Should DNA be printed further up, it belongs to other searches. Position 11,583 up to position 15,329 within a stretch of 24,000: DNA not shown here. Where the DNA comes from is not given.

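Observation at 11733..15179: Giant secreted AMIN-like/TPR-like protein at the end of the fliL-fliM cluster: candidate unrecognised periplasmic flagellar component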

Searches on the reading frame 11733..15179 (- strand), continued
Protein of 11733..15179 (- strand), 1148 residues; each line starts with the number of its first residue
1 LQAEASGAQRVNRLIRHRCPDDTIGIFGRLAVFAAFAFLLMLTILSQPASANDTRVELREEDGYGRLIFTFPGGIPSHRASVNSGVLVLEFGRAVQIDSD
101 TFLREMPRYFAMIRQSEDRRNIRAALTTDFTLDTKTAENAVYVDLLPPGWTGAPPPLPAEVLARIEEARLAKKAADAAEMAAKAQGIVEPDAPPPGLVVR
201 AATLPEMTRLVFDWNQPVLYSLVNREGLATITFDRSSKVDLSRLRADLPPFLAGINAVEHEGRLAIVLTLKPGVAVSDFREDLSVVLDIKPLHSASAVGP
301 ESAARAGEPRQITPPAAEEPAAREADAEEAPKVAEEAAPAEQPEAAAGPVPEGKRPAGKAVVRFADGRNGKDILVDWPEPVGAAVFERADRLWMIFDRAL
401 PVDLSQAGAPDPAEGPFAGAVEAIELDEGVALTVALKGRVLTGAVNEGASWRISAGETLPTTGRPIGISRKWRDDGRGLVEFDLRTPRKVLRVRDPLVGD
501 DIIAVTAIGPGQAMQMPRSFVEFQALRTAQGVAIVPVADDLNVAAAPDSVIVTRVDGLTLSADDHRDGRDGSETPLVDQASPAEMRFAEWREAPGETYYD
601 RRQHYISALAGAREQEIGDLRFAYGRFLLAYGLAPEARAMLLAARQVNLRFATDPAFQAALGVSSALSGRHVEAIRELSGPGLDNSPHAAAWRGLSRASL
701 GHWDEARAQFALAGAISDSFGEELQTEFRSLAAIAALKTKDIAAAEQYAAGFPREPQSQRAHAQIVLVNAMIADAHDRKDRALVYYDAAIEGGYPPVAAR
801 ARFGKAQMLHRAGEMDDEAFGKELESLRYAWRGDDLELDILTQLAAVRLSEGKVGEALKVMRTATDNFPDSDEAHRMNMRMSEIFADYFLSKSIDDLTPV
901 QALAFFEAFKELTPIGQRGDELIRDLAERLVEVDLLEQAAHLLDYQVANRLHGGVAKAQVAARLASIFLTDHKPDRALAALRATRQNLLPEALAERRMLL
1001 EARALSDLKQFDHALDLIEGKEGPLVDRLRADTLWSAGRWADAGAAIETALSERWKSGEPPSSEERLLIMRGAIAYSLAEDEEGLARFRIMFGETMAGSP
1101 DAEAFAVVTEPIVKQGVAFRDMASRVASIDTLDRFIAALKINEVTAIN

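Call 28: find_related_loci(query=A1, collection=genome_contigs, flank=6000)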
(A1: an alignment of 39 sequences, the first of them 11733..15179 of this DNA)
Query A1 (1148 aa) in genome_contigs; peptide patterns used: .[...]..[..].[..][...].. (x = any residue, [..] = any of these).
599 stretches matched a pattern (row limit reached: there are more); 537 encode a relative of the query (tblastn E <= 1e-3); the best 80 are kept; 80 distinct loci.
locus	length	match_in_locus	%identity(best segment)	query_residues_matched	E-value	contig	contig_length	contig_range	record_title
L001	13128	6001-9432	68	1-1148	0e+0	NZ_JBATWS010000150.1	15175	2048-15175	MAG: Parvibaculum sp. isolate MFD12225_ilm_asm_bin14 k127_43196, whole genome shotgun sequence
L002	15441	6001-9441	67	7-1148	0e+0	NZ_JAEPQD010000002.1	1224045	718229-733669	MAG: Parvibaculum sp. isolate HXMU1428-15 NODE_2_length_1224045_cov_8.479615, whole genome shotgun sequence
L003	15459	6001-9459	66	7-1148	0e+0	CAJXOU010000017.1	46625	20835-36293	MAG TPA_asm: uncultured Rhodobiaceae bacterium isolate ERR1855268_bin.6_MetaBAT_v2.12.1_MAG genome assembly, contig: NOD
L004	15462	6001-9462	83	1-1148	0e+0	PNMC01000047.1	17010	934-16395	MAG: Parvibaculum sp. isolate DS1.004 DS1_1001182_17010, whole genome shotgun sequence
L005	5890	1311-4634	63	54-1148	0e+0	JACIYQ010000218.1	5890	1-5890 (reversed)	MAG: Parvibaculum sp. isolate MAG-82 Parvibaculum_M_bin11_Scaffold_218, whole genome shotgun sequence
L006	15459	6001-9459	60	3-1148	0e+0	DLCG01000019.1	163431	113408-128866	MAG TPA_asm: Rhodobiaceae bacterium UBA7804 UBA7804_contig_9390, whole genome shotgun sequence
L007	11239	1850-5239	62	29-1148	0e+0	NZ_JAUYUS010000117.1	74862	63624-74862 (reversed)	MAG: Parvibaculum sp. isolate C9_maxbin.030 C9_k141_81487, whole genome shotgun sequence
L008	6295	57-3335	48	60-1140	0e+0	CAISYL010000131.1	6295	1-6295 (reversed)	MAG: uncultured Alphaproteobacteria bacterium isolate MJ-time_bin-8647 genome assembly, contig: bin-8647:131/294, whole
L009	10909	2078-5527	57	1-1148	0e+0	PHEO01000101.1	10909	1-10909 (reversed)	MAG: Alphaproteobacteria bacterium HGW-Alphaproteobacteria-11 bjp_ig2157_scaffold_1116, whole genome shotgun sequence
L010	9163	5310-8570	47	60-1148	0e+0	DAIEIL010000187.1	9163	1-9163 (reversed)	MAG TPA_asm: Rhodobiaceae bacterium isolate clean1030 k141_3403552, whole genome shotgun sequence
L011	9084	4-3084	47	118-1140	0e+0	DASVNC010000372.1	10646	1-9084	MAG TPA_asm: Parvibaculum sp. isolate SMAG_U3116 k141_202094, whole genome shotgun sequence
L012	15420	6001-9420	46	35-1145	0e+0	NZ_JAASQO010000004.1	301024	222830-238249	Parvibaculum indicum strain DSM 25305 Ga0373335_04, whole genome shotgun sequence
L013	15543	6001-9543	39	27-1140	0e+0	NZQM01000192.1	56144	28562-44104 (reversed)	MAG: Parvibaculum sp. isolate EAC60 MHASMcontig_1045340, whole genome shotgun sequence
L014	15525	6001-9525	40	31-1140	0e+0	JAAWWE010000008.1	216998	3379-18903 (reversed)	MAG: Rhodobiaceae bacterium isolate FE80 Cluster2_contig_97, whole genome shotgun sequence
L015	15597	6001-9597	39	7-1148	0e+0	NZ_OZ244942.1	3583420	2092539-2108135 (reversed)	MAG: Tepidicaulis sp. isolate 6d8b9b09-a9f0-4521-ba2e-e82c972f98ca chromosome 1, complete sequence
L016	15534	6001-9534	39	31-1140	0e+0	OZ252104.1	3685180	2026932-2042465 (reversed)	MAG: Parvibaculaceae bacterium isolate 6bc7c56f-dc75-427c-8ddb-83aae1234080 genome assembly, chromosome: 1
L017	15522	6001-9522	40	39-1140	0e+0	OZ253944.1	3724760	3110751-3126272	MAG: Parvibaculaceae bacterium isolate 9451e3e7-cc4b-4a1e-a967-1caca904a2e9 genome assembly, chromosome: 1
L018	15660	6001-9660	44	22-1148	0e+0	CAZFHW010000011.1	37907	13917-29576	MAG TPA_asm: uncultured Parvibaculum sp. isolate SRP215229_co1_16 genome assembly, contig: NODE_558_length_37907_cov_25.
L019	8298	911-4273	34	26-1140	6e-178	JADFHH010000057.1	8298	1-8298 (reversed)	MAG: Proteobacteria bacterium isolate B33T3L11 B33T3L11_NODE10562, whole genome shotgun sequence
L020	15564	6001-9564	42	49-1148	5e-172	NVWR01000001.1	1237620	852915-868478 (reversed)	MAG: Rhodobiaceae bacterium isolate NORP32 Contig_source1382A_1, whole genome shotgun sequence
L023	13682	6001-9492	31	30-1140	1e-160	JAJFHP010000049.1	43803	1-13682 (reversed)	MAG: Hyphomicrobiales bacterium isolate OFTM203 OFTM203_48, whole genome shotgun sequence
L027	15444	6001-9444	33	9-1140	6e-151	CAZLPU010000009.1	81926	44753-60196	MAG TPA_asm: uncultured Alphaproteobacteria bacterium isolate SRP128890_co1_2 genome assembly, contig: NODE_482_length_8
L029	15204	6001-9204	33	63-1140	4e-148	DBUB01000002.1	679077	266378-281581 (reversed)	MAG TPA_asm: Alphaproteobacteria bacterium UBA1301 UBA1301_contig_127, whole genome shotgun sequence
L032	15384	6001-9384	32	36-1140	3e-147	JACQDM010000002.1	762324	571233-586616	MAG: Afipia sp. isolate NC_groundwater_994_Pr1_S-0.65um_59_16 Montesol18_Sp65_coassembly_scaffold_267477, whole genome s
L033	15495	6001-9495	33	35-1140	1e-146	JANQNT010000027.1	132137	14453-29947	MAG: Tepidamorphaceae bacterium isolate IP29b_bin.105 k99_1644307, whole genome shotgun sequence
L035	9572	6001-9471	32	33-1140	7e-146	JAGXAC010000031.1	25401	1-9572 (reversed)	MAG: Hyphomicrobiales bacterium isolate REEB68 contig-150_2265, whole genome shotgun sequence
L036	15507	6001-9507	32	8-1140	1e-145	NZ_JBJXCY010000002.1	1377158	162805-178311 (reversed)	Tepidamorphus sp. 3E244 NODE_2_length_1377158_cov_497.267560, whole genome shotgun sequence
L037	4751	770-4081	33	55-1140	6e-149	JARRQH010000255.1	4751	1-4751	MAG: Pseudolabrys sp. isolate Spart_197_MAG scaffold_6102, whole genome shotgun sequence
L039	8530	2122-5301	34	63-1140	1e-142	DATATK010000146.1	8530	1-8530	MAG TPA_asm: Rhizomicrobium sp. isolate SMAG_U5544 k141_523349, whole genome shotgun sequence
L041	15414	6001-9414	32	46-1140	7e-142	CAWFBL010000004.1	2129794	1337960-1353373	MAG: uncultured proteobacterium isolate MFD02416.bin.1.311 genome assembly, contig: contig_2775, whole genome shotgun se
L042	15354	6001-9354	33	26-1140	2e-141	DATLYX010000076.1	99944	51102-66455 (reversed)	MAG TPA_asm: Xanthobacteraceae bacterium isolate SMAG_U13283 k141_139849, whole genome shotgun sequence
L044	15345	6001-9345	33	63-1140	6e-140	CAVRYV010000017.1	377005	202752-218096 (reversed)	MAG: uncultured proteobacterium isolate MFD00964.bin.1.303 genome assembly, contig: contig_6258, whole genome shotgun se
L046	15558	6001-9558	31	30-1140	1e-139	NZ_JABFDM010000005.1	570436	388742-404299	Bradyrhizobium aeschynomenes strain 83002 Scaffold5, whole genome shotgun sequence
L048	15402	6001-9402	32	27-1140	7e-137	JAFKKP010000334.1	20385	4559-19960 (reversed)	MAG: Hyphomicrobiales bacterium isolate SCN18_14_9_16_R3_B_60_10 SCN18_14_9_16_R3_B_scaffold_899, whole genome shotgun s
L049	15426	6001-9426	32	37-1140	7e-137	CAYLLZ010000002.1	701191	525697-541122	MAG TPA_asm: uncultured Afipia sp. isolate binchicken_co286_5 genome assembly, contig: NODE_5_length_701191_cov_15.46630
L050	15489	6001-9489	32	33-1140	1e-136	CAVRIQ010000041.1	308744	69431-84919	MAG: uncultured Alphaproteobacteria bacterium isolate MFD05942.bin.2.313 genome assembly, contig: contig_907, whole geno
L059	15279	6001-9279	32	62-1140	4e-135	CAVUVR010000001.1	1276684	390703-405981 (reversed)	MAG: uncultured Alphaproteobacteria bacterium isolate MFD05537.bin.1.20 genome assembly, contig: contig_269, whole genom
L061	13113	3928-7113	30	109-1140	2e-134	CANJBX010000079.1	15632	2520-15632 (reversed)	MAG: Hyphomicrobiaceae bacterium isolate RH-23may17-1059 genome assembly, contig: RH-23may17-C28435, whole genome shotgu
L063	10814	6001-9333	31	34-1140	8e-134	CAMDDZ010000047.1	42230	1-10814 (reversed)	MAG: Rhodoplanes piscinae isolate MaH-04nov19-66 genome assembly, contig: MaH-04nov19-C1980, whole genome shotgun sequen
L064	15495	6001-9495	32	30-1140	3e-133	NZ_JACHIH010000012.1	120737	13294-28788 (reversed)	Rhodopseudomonas rhenobacensis strain DSM 12706 Ga0415280_12, whole genome shotgun sequence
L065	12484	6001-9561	31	30-1140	2e-133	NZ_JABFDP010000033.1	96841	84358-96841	Bradyrhizobium denitrificans strain LMG 8443 Scaffold33, whole genome shotgun sequence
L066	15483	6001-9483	31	19-1140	3e-133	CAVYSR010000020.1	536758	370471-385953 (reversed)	MAG: uncultured proteobacterium isolate MFD05521.bin.3.166 genome assembly, contig: contig_5495, whole genome shotgun se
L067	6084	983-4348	31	35-1140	2e-133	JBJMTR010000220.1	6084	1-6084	MAG: Bradyrhizobium sp. isolate H3_18_all_fractions_metab_conc_4_62_18 k255_2929099, whole genome shotgun sequence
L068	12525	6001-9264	31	32-1136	5e-133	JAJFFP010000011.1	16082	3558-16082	MAG: Robiginitomaculum sp. isolate OFTM175 OFTM175_10, whole genome shotgun sequence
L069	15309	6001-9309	33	62-1140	1e-132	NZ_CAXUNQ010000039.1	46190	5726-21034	MAG: uncultured Bradyrhizobium sp. isolate public_SRR14722133_metawrap_bin.1 public_SRR14722133_metawrap_bin.1_39, whole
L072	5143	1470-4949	31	32-1140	3e-134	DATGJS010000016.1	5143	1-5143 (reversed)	MAG TPA_asm: Bradyrhizobium sp. isolate SMAG_U9839 k141_1041491, whole genome shotgun sequence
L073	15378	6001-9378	32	62-1140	4e-139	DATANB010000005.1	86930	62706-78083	MAG TPA_asm: Bradyrhizobium sp. isolate SMAG_U7006 k141_695857, whole genome shotgun sequence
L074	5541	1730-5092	31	46-1140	2e-133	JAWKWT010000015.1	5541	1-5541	MAG: Xanthobacteraceae bacterium isolate ABC1.122 ABC1.122.fa-15, whole genome shotgun sequence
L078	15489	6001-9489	31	35-1140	6e-132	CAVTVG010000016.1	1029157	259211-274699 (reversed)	MAG: uncultured Alphaproteobacteria bacterium isolate MFD09368.bin.1.178 genome assembly, contig: contig_6399, whole gen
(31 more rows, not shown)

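Call 32: search_dna_similar(query=window:11733-15179:-, collection=plasmids, mode=protein, max_rows=30, max_evalue=0.001)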
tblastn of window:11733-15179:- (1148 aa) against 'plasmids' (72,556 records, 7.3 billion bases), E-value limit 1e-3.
Records with a match: 13; places in all: 13; records where one place covers at least 80% of the query: 0.
Best place of each record, by identity: <60% 13.
By first word of the organism name: Azospirillum 11; Erythrobacter 1; Sphingobium 1.
By predicted mobility (MOB-suite, as given by PLSDB): non-mobilizable 10; mobilizable 2; conjugative 1.
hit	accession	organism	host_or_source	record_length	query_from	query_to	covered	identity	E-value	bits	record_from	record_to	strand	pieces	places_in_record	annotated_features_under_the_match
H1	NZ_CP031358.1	Erythrobacter aureus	marine sediment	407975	526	1112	51%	25.5%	1e-24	120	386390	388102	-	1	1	hypothetical protein (x2)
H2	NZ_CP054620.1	Azospirillum oryzae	cell culture,soil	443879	585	1140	48%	26.3%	5e-13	82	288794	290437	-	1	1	hypothetical protein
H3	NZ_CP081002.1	Sphingobium sp. V4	cell culture,soil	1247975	608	1109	44%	27.6%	1e-20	107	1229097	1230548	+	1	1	record has no annotation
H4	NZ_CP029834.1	Azospirillum ramasamyi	single cell,Cow dung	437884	585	1085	44%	27.3%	2e-10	74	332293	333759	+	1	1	hypothetical protein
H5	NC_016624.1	Azospirillum lipoferum 4B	-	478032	585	1085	44%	26.2%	8e-12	78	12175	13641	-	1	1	hypothetical protein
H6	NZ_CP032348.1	Azospirillum brasilense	soil sample,Agricultural field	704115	595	1046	39%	27.9%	1e-12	81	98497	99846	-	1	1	hypothetical protein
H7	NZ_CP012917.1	Azospirillum brasilense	Digitaria eriantha,microbe,root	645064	595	1046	39%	27.8%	5e-12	79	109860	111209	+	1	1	hypothetical protein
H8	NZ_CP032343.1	Azospirillum brasilense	soil sample,Agricultural field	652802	595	1046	39%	27.8%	5e-12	79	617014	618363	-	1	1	hypothetical protein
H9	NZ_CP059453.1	Azospirillum brasilense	Prokaryotes,soil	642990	595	1046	39%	27.7%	2e-13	83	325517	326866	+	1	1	tetratricopeptide repeat protein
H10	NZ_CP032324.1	Azospirillum argentinense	soil sample,Agricultural field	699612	595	1046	39%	27.7%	4e-12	79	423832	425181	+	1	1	hypothetical protein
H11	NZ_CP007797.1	Azospirillum argentinense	Triticum aestivum L.,Root,wheat ...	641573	595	1046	39%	26.3%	8e-9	68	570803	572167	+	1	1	hypothetical protein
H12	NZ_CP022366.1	Azospirillum sp. TSH58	single cell,paddy soils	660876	595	1040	39%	25.9%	4e-8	66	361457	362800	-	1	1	hypothetical protein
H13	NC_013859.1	Azospirillum sp. B510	-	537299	782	1134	31%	30.6%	7e-12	78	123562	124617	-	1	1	hypothetical protein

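Call 33: get_annotated_region(hit=H1, flank=6000)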
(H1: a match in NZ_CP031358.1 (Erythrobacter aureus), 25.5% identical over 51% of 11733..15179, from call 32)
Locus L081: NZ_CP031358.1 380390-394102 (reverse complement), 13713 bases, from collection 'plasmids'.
description: Erythrobacter aureus strain YH-07 plasmid unnamed, complete sequence
organism: Erythrobacter aureus (NCBI taxid 2182384)
taxonomy: Bacteria; Pseudomonadota; Alphaproteobacteria; Sphingomonadales; Erythrobacteraceae; Erythrobacter; Erythrobacter aureus
host: -; source: marine sediment; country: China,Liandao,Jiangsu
typing (MOB-suite, as given by PLSDB): non-mobilizable
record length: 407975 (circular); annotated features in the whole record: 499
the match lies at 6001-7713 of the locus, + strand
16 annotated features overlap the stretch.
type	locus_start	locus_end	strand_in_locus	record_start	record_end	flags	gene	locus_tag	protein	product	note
CDS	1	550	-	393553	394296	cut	flgH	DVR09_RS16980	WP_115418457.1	flagellar basal body L-ring protein FlgH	GO:0071973 - bacterial-type flagellum-dependent cell motility [Evidence IEA]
CDS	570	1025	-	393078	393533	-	flgA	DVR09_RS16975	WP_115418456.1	flagellar basal body P-ring formation chaperone FlgA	GO:0001539 - cilium or flagellum-dependent cell motility [Evidence IEA]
CDS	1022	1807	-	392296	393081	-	flgG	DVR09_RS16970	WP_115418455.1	flagellar basal-body rod protein FlgG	GO:0071973 - bacterial-type flagellum-dependent cell motility [Evidence IEA]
CDS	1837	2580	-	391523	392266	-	-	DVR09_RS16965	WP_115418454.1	flagellar hook basal-body protein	-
CDS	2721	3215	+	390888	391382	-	-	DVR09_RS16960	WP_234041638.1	flagellar basal body-associated FliL family protein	GO:0071973 - bacterial-type flagellum-dependent cell motility [Evidence IEA]; GO:0006935 - chemotaxis [Evidence IEA]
CDS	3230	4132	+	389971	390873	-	fliM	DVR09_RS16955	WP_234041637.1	flagellar motor switch protein FliM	GO:0001539 - cilium or flagellum-dependent cell motility [Evidence IEA]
CDS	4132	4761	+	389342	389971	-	-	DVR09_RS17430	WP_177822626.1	DUF6468 domain-containing protein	-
CDS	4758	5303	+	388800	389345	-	-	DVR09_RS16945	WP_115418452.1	hypothetical protein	-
CDS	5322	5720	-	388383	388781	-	-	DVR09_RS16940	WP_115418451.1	flagellar basal body-associated FliL family protein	-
CDS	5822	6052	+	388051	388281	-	-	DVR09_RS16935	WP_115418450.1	hypothetical protein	-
CDS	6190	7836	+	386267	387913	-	-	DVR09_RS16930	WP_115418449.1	hypothetical protein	-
CDS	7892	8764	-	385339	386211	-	-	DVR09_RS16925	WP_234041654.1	flagellin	-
CDS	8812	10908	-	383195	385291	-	flgK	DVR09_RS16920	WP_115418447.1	flagellar hook-associated protein FlgK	GO:0001539 - cilium or flagellum-dependent cell motility [Evidence IEA]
CDS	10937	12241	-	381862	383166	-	-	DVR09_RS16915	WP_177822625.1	flagellar hook protein FlgE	GO:0071973 - bacterial-type flagellum-dependent cell motility [Evidence IEA]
CDS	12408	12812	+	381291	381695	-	-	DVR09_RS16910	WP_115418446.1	flagellar biosynthesis repressor FlbT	-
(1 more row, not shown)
